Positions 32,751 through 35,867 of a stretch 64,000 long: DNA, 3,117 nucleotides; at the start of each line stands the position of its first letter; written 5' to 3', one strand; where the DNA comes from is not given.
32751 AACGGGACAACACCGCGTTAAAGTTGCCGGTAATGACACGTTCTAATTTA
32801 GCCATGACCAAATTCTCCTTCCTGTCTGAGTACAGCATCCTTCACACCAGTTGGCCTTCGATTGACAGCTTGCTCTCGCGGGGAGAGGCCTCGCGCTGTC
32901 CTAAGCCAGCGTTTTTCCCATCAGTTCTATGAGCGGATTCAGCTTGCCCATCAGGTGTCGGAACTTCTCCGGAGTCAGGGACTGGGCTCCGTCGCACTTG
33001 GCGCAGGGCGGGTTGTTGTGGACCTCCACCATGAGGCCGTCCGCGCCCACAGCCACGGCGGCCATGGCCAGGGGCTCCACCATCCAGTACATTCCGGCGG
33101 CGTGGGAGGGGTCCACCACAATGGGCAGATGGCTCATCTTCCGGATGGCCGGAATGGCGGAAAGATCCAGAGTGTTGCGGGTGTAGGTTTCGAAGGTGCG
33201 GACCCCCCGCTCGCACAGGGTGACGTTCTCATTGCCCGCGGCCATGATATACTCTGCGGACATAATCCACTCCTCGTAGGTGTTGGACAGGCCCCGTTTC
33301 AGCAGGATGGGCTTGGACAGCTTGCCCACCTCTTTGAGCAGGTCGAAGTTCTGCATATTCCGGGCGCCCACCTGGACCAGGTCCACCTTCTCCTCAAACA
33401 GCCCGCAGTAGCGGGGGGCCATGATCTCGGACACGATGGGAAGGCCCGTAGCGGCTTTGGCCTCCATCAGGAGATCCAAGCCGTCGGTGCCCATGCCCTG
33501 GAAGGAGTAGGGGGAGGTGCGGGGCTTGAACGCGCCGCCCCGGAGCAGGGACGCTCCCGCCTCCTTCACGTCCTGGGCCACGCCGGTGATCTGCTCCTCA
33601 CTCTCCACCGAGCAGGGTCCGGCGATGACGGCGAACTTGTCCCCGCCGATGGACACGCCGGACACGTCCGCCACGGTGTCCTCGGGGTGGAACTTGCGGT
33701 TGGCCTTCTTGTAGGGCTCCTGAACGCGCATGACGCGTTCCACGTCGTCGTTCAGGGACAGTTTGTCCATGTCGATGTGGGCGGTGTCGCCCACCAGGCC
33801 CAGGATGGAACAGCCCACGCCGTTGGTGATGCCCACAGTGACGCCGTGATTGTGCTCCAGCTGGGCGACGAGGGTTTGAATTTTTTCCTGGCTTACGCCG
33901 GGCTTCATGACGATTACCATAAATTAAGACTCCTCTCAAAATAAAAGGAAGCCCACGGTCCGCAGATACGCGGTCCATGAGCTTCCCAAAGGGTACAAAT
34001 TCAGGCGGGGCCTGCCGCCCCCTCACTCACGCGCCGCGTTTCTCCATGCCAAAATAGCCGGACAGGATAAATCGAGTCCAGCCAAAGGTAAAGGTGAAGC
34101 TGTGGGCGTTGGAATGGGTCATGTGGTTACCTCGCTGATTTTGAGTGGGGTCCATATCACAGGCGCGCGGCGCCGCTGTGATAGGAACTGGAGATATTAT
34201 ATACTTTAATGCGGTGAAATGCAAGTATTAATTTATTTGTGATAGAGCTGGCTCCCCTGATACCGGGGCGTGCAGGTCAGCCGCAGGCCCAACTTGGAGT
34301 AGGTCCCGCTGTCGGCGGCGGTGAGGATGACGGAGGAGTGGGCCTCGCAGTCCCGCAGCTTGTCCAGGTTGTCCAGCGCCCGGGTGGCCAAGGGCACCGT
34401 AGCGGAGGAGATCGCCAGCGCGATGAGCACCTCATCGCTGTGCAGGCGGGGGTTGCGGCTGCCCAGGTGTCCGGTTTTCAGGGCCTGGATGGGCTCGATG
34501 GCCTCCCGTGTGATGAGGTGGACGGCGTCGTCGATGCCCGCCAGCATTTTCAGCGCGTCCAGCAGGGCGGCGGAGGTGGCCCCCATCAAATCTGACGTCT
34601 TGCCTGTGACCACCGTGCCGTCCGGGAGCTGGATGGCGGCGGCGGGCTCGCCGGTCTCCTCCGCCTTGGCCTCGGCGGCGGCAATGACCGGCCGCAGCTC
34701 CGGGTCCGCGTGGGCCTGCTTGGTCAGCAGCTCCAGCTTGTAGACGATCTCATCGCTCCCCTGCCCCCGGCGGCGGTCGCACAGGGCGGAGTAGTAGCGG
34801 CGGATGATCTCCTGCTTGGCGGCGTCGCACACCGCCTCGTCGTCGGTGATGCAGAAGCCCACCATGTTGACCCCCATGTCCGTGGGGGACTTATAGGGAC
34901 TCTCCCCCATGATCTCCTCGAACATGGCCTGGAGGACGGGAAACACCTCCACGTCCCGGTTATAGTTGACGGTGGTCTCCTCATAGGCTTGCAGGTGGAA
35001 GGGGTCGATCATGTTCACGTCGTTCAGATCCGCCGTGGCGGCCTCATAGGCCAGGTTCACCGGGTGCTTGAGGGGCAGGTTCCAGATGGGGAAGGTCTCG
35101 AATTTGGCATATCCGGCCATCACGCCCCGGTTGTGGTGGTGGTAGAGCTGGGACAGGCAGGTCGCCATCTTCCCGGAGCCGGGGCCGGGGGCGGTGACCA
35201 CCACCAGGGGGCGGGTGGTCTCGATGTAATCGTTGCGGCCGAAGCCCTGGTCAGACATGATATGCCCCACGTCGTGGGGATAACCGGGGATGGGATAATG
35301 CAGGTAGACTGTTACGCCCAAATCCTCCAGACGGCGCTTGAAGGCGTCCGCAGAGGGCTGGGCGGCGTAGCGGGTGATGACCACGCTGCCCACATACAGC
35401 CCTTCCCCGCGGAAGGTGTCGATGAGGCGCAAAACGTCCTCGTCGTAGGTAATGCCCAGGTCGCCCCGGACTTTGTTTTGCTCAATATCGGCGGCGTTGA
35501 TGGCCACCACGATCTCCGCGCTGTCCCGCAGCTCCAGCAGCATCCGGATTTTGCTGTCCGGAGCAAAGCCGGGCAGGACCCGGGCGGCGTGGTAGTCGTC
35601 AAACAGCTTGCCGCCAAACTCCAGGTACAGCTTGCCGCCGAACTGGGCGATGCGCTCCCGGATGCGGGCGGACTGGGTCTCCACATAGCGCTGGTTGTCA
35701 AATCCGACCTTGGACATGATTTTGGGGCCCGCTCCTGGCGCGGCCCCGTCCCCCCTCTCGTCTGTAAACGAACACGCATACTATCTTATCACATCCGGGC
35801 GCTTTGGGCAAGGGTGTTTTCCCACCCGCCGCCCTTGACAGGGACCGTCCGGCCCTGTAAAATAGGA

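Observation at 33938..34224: Phe/Trp/Tyr-rich leader peptide plus terminator: candidate ribosome-mediated attenuator for a whole-pathway shikimate operon in a Firmicute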

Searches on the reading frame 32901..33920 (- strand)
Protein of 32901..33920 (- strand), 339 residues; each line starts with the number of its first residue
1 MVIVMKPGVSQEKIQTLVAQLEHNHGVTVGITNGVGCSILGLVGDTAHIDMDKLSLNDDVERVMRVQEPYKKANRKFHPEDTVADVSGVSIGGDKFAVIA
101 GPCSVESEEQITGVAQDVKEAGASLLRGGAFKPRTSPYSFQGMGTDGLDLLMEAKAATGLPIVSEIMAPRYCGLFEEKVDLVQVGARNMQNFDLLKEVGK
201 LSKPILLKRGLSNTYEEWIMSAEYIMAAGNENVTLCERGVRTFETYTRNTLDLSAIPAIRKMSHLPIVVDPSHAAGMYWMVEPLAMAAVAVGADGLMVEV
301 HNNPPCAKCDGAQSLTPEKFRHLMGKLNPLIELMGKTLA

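Call 6: search_protein_families(library=ncbifam, proteins=[window:32901-33920:-])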
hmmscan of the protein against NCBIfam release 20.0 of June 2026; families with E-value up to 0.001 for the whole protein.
window:32901-33920:- (339 aa): 11 families
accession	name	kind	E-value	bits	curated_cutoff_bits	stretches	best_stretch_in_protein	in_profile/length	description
NF006421.0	PRK08673.1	subfamily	4.9e-147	489.6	335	1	1-337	1-336/338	3-deoxy-7-phosphoheptulonate synthase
TIGR01361.1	DAHP_synth_Bsub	equivalog_domain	5.2e-119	396.4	267.75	1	72-327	2-257/260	3-deoxy-7-phosphoheptulonate synthase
NF009933.0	PRK13396.1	subfamily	2.6e-118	395.1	486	1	1-334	1-341/352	3-deoxy-7-phosphoheptulonate synthase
NF009239.0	PRK12595.1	equivalog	8.3e-105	350.7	279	1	74-332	97-355/360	bifunctional 3-deoxy-7-phosphoheptulonate synthase/chorismate mutase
NF041229.1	BagF_FevY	exception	1.5e-100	336.7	700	1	7-323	3-318/340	phospho-2-dehydro-3-deoxyheptonate aldolase BagF/FevY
NF003543.0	PRK05198.1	equivalog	1.2e-34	119.6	242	1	93-333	15-270/273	3-deoxy-8-phosphooctulonate synthase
TIGR01362.1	KDO8P_synth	equivalog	3e-34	118.4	314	1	94-332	1-254/258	3-deoxy-8-phosphooctulonate synthase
NF009109.0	PRK12457.1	equivalog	9.2e-20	71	457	1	134-331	61-269/281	3-deoxy-8-phosphooctulonate synthase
TIGR03586.1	PseI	equivalog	6.7e-05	22.2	340.25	1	183-336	115-259/327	pseudaminic acid synthase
NF009395.0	PRK12755.1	subfamily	8.5e-05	21.4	343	0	92-191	52-171/355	3-deoxy-7-phosphoheptulonate synthase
TIGR03569.1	NeuB_NnaB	equivalog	0.00052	19.2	399.65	1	178-335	109-259/329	N-acetylneuraminate synthase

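Call 9: find_related_loci(query=window:32901-33920:-, collection=genome_contigs, flank=4000)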
Query window:32901-33920:- (339 aa) in genome_contigs; peptide patterns used: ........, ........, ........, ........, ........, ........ (x = any residue, [..] = any of these).
600 stretches matched a pattern (row limit reached: there are more); 587 encode a relative of the query (tblastn E <= 1e-3); the best 80 are kept; 80 distinct loci.
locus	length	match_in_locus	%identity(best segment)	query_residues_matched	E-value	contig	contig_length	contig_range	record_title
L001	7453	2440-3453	94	1-338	0e+0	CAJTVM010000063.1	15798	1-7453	MAG TPA_asm: uncultured Oscillospiraceae bacterium isolate MGBC113841 genome assembly, contig: MGBC113841.63, whole geno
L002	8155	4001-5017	93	1-338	0e+0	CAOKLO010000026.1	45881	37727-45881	MAG TPA_asm: uncultured bacterium isolate SRR15604596_bin.20_metawrap_v1.3_MAG genome assembly, contig: NODE.1227_length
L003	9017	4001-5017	93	1-338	0e+0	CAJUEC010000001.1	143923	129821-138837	MAG TPA_asm: uncultured Oscillospiraceae bacterium isolate MGBC116682 genome assembly, contig: MGBC116682.1, whole genom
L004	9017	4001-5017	93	1-338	0e+0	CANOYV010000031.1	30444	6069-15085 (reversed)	MAG TPA_asm: uncultured bacterium isolate SRR15604570_bin.57_metawrap_v1.3_MAG genome assembly, contig: NODE.1240_length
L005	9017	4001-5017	93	1-338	0e+0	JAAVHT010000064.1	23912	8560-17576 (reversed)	MAG: Clostridiales bacterium isolate Mgla_MAG_5-bin_17 c_000000151197, whole genome shotgun sequence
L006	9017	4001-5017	91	1-338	0e+0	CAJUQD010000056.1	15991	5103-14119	MAG TPA_asm: uncultured Oscillospiraceae bacterium isolate MGBC152423 genome assembly, contig: MGBC152423.56, whole geno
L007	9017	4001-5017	91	1-338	0e+0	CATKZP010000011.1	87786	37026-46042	MAG TPA_asm: uncultured Oscillospiraceae bacterium isolate MGG00875_1680015437 genome assembly, contig: ERR1562574_74, w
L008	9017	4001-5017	89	1-338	0e+0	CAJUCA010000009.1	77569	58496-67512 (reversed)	MAG TPA_asm: uncultured Oscillospiraceae bacterium isolate MGBC117253 genome assembly, contig: MGBC117253.9, whole genom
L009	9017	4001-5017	90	1-338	0e+0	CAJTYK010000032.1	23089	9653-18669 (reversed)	MAG TPA_asm: uncultured Oscillospiraceae bacterium isolate MGBC122397 genome assembly, contig: MGBC122397.32, whole geno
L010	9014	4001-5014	85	1-338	0e+0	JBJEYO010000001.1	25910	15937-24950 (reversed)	MAG: Candidatus Enterenecus sp. isolate SARD04_bin.002 NODE_1013_length_25910_cov_7.575517, whole genome shotgun sequenc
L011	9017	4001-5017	86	1-339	0e+0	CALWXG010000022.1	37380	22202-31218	MAG: uncultured Oscillospiraceae bacterium isolate BRZ_CL__bin8 genome assembly, contig: BRZ_CL__NODE_1189_length_37380_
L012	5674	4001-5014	81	1-338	0e+0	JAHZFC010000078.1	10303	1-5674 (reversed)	MAG: Clostridiales bacterium isolate HRGM_Genome_2847 HRGM_Genome_2847_76, whole genome shotgun sequence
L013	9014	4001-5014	83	1-338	0e+0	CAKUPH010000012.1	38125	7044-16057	MAG: uncultured Oscillospiraceae bacterium isolate REFINED_METABAT215_TOP10_CONTIGS_1500_ASSEMBLY_K77_MERGED__Hadza_MoBi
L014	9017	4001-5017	83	1-339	0e+0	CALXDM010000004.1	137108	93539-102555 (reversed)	MAG: uncultured Oscillospiraceae bacterium isolate BRZ_GF__bin13 genome assembly, contig: BRZ_GF__NODE_113_length_137108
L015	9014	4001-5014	83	1-338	0e+0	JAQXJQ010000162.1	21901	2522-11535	MAG: Oscillospiraceae bacterium isolate SUG1255 k141_3277593, whole genome shotgun sequence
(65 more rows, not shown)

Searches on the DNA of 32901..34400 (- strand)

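Call 5: search_rna_families(source=window, start=33800, end=34400, threshold=evalue, max_evalue=10, show_alignments=5)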
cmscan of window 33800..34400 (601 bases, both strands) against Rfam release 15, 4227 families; matches with E-value up to 10: 2.
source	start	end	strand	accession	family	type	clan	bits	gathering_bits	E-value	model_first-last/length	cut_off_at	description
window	33903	33951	+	RF02098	DGCR5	Gene; lncRNA;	-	20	50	0.33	1-49/49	no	DiGeorge syndrome critical region gene 5 conserved region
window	33886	33982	-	RF02367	Yfr20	Gene; sRNA;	-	15.3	44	4.6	1-89/89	no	Cyanobacterial functional RNA 20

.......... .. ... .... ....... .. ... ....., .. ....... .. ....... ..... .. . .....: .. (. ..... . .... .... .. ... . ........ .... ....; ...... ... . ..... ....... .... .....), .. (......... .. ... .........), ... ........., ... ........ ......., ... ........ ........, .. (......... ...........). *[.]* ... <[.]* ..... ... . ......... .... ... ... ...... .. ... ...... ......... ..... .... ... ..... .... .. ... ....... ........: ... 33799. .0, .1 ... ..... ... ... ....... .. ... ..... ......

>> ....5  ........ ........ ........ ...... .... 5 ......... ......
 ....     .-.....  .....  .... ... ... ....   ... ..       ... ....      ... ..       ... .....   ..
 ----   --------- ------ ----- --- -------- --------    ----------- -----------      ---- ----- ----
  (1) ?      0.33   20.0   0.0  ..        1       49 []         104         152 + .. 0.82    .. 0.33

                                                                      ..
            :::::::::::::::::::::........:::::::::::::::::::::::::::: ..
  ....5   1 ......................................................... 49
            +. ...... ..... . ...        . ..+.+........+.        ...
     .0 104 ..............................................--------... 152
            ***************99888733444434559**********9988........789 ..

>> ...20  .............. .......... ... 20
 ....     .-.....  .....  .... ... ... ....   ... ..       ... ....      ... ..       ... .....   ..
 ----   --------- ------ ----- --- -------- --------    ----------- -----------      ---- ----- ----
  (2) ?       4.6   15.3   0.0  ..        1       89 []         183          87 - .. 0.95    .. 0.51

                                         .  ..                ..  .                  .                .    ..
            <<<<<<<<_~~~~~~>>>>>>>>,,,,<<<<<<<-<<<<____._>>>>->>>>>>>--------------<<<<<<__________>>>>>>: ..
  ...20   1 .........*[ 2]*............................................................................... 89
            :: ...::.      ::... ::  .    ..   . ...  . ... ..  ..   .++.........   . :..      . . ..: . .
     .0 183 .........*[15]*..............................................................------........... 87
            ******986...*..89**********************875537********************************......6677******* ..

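Call 43: search_rna_families(sources=[L006, L009, L029, L038, L049, L054, L055, L058, L062, L064, L068, L070, L073, L074, L077, L080], threshold=gathering)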
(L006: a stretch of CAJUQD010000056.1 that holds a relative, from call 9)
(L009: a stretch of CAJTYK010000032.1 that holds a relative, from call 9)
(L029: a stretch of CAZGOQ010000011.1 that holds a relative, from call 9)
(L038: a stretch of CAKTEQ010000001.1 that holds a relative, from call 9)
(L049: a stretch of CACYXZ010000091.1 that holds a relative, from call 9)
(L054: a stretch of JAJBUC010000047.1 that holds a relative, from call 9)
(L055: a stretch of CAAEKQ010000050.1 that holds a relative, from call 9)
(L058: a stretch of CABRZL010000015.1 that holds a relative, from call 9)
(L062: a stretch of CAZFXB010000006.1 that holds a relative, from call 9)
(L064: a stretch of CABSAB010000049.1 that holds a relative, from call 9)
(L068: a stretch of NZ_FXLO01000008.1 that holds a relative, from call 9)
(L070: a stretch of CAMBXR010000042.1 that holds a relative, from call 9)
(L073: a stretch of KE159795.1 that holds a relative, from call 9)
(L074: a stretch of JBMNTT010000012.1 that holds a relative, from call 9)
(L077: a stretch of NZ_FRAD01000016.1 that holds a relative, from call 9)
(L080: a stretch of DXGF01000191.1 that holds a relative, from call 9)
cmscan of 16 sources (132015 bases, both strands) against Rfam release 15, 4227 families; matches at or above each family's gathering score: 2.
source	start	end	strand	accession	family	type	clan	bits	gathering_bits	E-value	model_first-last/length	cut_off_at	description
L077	1639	1870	+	RF00230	T-box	Cis-reg; leader;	-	130.1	93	2.8e-28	1-219/219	no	T-box leader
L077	3667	3931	+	RF00230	T-box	Cis-reg; leader;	-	108.5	93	1e-22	1-219/219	no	T-box leader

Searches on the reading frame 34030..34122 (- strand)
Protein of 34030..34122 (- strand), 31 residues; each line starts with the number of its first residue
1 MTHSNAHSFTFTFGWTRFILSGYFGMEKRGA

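Call 24: search_protein_families(library=ncbifam, proteins=[window:34030-34122:-], max_evalue=10)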
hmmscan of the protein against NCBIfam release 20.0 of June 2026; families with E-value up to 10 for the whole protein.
seq(31 aa): 0 families

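Call 25: search_protein_families(library=pfam, proteins=[window:34030-34122:-], max_evalue=10)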
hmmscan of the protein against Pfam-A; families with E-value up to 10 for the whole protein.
seq(31 aa): 1 family
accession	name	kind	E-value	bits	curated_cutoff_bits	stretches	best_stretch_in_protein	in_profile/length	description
PF02022.25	Integrase_Zn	-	0.25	11.8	22.6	1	2-17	8-23/38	Integrase Zinc binding domain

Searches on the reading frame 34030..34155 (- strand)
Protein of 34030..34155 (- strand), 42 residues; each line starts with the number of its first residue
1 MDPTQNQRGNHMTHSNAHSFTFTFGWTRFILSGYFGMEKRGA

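Call 48: find_homologous_proteins(query=window:34030-34155:-, max_evalue=0.01)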
Query seq(42 aa) (42 aa): 4 proteins with E <= 0.01 among 4 candidates.
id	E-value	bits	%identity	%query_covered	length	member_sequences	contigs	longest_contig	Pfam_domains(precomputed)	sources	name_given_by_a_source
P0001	6.9e-13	65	97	74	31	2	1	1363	-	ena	-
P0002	3.7e-12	62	97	74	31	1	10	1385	-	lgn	-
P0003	2.9e-11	60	90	74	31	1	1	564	-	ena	-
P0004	7.0e-10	55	87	74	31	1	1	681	-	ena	-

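Call 66: find_encoding_contigs(protein=P0004, flank=600, max_places=5)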
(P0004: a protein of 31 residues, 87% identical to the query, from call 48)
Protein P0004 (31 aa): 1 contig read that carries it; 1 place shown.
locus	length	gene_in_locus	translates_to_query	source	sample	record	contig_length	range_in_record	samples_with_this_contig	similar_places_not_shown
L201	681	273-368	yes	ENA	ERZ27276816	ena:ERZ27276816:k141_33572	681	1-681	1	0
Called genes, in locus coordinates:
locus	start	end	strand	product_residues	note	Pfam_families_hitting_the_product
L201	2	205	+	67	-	?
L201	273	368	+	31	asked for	-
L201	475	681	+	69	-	?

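Call 67: find_encoding_contigs(protein=P0003, flank=600, max_places=5)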
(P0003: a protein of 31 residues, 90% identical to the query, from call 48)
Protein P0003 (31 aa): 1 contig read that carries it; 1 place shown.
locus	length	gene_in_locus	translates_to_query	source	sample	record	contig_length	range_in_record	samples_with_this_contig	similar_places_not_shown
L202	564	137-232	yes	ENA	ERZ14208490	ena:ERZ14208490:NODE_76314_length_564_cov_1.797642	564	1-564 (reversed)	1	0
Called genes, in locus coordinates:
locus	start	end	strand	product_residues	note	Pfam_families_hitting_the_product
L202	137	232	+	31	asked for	-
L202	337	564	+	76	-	?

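Call 68: find_encoding_contigs(protein=P0002, flank=600, max_places=10)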
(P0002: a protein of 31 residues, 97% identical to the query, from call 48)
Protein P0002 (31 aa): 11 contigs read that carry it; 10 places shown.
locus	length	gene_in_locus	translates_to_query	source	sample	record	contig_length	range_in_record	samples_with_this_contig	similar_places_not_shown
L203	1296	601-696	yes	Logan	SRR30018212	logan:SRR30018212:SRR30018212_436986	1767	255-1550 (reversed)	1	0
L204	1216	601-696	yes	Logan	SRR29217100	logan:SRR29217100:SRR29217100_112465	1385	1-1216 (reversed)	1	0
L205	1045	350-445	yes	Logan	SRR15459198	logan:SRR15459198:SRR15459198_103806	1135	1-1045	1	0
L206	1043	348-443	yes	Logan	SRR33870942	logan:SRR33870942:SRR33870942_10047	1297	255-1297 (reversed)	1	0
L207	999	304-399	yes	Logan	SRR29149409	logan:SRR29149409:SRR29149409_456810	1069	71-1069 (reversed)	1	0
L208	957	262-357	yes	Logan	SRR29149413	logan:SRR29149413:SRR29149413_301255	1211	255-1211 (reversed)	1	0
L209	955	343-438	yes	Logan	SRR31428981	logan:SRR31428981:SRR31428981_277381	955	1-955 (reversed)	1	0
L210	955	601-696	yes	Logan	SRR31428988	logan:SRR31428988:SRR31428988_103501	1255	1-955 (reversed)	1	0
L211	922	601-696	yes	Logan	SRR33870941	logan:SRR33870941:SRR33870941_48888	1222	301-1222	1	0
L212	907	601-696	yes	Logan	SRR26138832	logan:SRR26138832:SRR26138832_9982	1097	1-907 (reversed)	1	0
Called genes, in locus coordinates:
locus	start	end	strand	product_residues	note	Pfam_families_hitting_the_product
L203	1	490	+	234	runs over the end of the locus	?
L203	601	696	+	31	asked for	-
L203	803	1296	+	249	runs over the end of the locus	?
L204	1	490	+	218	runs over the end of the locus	?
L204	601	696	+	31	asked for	-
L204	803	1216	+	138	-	?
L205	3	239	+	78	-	?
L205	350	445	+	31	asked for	-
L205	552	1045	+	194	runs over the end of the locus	?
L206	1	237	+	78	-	?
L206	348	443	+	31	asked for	-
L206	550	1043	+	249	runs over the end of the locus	?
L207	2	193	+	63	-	?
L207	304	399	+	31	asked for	-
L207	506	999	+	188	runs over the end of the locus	?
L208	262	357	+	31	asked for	-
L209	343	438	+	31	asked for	-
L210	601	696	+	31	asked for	-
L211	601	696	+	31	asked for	-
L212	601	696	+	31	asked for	-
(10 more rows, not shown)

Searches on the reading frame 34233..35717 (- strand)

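Call 6: search_protein_families(library=ncbifam, proteins=[window:34233-35717:-])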
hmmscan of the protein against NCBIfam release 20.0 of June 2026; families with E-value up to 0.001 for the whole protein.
window:34233-35717:- (494 aa): 1 family
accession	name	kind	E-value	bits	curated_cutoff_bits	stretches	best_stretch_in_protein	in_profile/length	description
NF010184.0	PRK13663.1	equivalog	2.8e-247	821.1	631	1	2-494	2-494/494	hypothetical protein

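Call 10: search_protein_families(library=pfam, proteins=[window:34233-35717:-])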
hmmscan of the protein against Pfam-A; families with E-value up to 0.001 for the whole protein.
window:34233-35717:- (494 aa): 2 families
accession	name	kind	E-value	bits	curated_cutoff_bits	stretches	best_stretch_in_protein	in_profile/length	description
PF08903.17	DUF1846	-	6.2e-182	604.2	27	1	4-335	1-332/333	Domain of unknown function DUF1846, N-terminal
PF20921.3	DUF1846_C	-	2.2e-63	213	27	1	341-492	2-153/153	Domain of unknown function DUF1846, C-terminal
